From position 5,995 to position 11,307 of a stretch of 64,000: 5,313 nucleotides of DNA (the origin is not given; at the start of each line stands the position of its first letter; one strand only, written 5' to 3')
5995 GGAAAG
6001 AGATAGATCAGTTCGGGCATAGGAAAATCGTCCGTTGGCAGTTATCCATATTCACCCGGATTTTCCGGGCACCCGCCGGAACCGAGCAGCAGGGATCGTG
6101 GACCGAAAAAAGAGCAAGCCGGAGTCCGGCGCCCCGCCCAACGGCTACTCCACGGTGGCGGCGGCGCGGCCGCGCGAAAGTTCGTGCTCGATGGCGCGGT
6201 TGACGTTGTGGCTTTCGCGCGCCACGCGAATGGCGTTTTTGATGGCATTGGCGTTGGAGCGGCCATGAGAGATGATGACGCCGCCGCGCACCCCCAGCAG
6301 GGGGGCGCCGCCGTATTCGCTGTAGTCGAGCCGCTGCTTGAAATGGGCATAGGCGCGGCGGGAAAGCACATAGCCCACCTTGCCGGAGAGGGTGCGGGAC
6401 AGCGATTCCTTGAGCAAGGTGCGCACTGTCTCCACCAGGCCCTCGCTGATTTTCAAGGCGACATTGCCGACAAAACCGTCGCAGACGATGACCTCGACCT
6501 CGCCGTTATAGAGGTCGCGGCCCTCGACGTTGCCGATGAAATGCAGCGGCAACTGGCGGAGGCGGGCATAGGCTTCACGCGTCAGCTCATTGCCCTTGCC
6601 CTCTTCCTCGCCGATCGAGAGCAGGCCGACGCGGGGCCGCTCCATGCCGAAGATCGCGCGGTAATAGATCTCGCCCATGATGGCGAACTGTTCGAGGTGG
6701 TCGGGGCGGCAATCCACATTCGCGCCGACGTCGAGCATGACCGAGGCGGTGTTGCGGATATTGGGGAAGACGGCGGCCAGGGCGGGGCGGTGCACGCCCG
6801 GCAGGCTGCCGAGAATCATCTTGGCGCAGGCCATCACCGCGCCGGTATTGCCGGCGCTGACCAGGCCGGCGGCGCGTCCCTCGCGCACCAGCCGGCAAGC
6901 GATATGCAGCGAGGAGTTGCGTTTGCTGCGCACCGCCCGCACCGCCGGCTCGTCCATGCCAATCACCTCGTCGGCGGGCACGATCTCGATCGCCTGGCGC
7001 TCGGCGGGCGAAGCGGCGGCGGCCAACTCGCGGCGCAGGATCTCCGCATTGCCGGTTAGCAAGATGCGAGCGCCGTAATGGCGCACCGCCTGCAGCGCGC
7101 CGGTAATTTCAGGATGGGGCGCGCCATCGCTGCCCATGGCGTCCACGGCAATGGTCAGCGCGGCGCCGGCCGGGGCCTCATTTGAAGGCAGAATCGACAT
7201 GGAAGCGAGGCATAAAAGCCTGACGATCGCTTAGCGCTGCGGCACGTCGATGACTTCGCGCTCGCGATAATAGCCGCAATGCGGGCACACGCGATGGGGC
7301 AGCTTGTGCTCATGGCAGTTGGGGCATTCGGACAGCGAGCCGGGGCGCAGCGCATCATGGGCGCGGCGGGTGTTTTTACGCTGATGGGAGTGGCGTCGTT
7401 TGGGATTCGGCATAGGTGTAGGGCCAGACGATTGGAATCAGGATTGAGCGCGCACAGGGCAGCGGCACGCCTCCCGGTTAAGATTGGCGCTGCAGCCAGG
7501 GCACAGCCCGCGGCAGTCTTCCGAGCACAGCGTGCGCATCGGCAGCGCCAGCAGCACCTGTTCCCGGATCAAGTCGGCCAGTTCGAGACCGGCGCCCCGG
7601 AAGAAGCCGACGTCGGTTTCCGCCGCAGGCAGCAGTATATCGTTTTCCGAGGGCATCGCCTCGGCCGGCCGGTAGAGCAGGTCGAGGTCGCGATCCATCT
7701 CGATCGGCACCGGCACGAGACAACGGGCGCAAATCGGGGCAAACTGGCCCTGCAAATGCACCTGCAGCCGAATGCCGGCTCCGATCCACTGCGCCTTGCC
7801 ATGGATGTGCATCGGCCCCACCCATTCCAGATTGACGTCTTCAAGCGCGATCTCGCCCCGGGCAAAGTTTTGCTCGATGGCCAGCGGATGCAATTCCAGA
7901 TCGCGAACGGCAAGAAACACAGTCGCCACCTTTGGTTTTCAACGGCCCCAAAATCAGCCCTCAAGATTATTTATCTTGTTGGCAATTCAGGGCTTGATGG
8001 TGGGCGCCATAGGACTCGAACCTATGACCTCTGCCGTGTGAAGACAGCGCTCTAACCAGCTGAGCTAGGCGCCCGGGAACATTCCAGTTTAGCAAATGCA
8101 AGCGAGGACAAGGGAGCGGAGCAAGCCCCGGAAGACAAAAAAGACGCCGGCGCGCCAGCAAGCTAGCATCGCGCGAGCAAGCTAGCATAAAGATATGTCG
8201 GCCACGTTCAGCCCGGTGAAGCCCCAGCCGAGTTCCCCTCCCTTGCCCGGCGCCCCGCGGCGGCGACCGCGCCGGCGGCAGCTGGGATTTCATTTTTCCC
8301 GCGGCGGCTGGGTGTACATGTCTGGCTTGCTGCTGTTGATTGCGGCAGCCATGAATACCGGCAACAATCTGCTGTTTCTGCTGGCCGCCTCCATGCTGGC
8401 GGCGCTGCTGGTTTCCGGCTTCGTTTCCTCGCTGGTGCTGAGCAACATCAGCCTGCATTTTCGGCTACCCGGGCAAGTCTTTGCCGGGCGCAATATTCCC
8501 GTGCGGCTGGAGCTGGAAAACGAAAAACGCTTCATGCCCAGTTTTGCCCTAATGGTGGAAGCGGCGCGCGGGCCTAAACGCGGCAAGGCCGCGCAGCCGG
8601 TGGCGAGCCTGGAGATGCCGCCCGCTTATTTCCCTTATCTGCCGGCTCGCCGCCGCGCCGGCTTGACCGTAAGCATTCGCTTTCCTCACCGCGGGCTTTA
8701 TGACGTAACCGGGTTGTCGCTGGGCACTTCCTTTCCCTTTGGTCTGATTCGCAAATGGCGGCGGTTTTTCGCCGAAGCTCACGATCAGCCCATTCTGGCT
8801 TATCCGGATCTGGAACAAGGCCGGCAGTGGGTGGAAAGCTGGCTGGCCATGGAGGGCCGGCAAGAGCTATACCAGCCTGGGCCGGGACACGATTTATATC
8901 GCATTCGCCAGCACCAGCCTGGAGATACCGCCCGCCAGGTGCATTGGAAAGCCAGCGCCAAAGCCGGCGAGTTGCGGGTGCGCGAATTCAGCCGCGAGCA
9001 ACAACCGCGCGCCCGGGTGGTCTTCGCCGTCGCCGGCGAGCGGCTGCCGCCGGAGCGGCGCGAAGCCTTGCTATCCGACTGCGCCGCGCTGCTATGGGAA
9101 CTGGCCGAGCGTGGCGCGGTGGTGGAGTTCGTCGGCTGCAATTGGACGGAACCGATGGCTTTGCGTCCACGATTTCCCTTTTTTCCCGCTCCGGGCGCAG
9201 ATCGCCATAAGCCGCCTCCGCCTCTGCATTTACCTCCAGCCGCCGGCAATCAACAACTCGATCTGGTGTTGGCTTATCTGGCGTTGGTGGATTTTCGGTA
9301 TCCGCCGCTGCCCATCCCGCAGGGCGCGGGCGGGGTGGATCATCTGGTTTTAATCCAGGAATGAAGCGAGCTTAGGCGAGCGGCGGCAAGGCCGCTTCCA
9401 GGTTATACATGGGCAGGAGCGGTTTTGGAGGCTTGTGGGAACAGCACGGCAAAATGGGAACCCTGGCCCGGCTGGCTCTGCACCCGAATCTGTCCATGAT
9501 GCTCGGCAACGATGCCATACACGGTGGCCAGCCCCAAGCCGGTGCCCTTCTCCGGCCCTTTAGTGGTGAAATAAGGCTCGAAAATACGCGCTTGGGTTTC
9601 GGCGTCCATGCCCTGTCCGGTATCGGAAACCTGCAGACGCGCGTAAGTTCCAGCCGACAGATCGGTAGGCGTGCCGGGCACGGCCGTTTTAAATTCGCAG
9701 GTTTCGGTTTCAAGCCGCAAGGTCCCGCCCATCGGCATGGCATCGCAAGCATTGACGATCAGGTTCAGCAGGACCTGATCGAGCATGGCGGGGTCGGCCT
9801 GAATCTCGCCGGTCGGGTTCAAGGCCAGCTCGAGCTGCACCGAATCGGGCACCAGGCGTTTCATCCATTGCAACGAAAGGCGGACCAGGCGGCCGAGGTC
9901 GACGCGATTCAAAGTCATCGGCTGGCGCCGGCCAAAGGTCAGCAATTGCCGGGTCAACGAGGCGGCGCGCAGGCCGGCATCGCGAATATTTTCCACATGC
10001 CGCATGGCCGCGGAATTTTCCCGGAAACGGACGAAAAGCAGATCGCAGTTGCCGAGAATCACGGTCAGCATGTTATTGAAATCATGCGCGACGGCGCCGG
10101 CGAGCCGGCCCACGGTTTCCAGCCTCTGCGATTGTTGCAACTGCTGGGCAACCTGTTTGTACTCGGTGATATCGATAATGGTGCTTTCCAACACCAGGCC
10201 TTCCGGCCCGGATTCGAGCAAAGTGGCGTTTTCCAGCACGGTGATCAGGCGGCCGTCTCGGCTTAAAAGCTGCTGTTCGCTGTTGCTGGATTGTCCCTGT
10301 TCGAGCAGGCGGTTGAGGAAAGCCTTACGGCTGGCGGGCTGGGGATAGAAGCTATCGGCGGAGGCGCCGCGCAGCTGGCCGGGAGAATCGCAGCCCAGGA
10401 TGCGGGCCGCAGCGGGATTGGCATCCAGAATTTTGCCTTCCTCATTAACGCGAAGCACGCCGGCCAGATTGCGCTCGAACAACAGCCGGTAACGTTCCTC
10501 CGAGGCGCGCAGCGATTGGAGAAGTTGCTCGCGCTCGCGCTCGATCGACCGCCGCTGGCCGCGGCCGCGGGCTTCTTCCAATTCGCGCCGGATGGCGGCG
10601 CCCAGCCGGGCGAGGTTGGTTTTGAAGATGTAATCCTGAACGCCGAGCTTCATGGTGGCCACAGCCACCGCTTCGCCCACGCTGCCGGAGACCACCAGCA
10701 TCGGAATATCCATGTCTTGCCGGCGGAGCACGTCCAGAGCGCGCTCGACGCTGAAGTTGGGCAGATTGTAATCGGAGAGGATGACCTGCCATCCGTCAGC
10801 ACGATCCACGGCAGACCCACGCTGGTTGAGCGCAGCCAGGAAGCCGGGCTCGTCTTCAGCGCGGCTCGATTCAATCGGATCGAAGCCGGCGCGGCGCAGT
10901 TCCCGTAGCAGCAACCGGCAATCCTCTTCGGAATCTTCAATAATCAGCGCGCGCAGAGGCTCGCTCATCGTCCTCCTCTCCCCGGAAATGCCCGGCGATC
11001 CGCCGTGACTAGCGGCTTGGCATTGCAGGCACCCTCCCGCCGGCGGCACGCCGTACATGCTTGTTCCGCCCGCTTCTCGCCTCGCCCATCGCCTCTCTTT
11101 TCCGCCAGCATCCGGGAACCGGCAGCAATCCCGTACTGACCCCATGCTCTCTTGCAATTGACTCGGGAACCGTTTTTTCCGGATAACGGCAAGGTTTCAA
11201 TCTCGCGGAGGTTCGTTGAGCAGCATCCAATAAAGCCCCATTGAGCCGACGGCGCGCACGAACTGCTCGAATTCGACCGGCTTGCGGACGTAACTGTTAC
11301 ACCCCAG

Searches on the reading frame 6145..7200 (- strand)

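Call 60: search_protein_families(library=pfam, proteins=[window:6145-7200:-], max_evalue=0.00001)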
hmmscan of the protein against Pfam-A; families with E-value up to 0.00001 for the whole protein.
window:6145-7200:- (351 aa): 1 family
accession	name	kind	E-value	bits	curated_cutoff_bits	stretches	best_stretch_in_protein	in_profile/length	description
PF02504.20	FA_synthesis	-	2.9e-107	358.9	29.1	1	15-332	1-318/324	Fatty acid synthesis protein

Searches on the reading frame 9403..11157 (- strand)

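Call 60: search_protein_families(library=pfam, proteins=[window:9403-11157:-], max_evalue=0.00001)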
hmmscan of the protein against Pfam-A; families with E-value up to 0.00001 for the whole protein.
window:9403-11157:- (584 aa): 7 families
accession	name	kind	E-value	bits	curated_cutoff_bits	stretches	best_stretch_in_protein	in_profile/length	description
PF02518.31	HATPase_c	-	4.1e-21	75.9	26.4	1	455-575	2-109/111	Histidine kinase-, DNA gyrase B-, and HSP90-like ATPase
PF13426.13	PAS_9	-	1e-08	35.8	27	1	234-332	4-103/103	PAS domain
PF13188.13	PAS_8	-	1.8e-08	34.4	21.8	1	221-281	1-61/65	PAS domain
PF00989.32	PAS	-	1.1e-07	32.3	22.6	1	221-318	1-100/113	PAS fold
PF00072.30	Response_reg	-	3.4e-07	30.8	30.2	1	71-189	2-110/111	Response regulator receiver domain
PF00512.31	HisKA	-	5.3e-07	30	26.9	1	350-412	3-64/66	His Kinase A (phospho-acceptor) domain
PF08448.16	PAS_4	-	1e-06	29.4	23.1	1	232-332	6-107/110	PAS fold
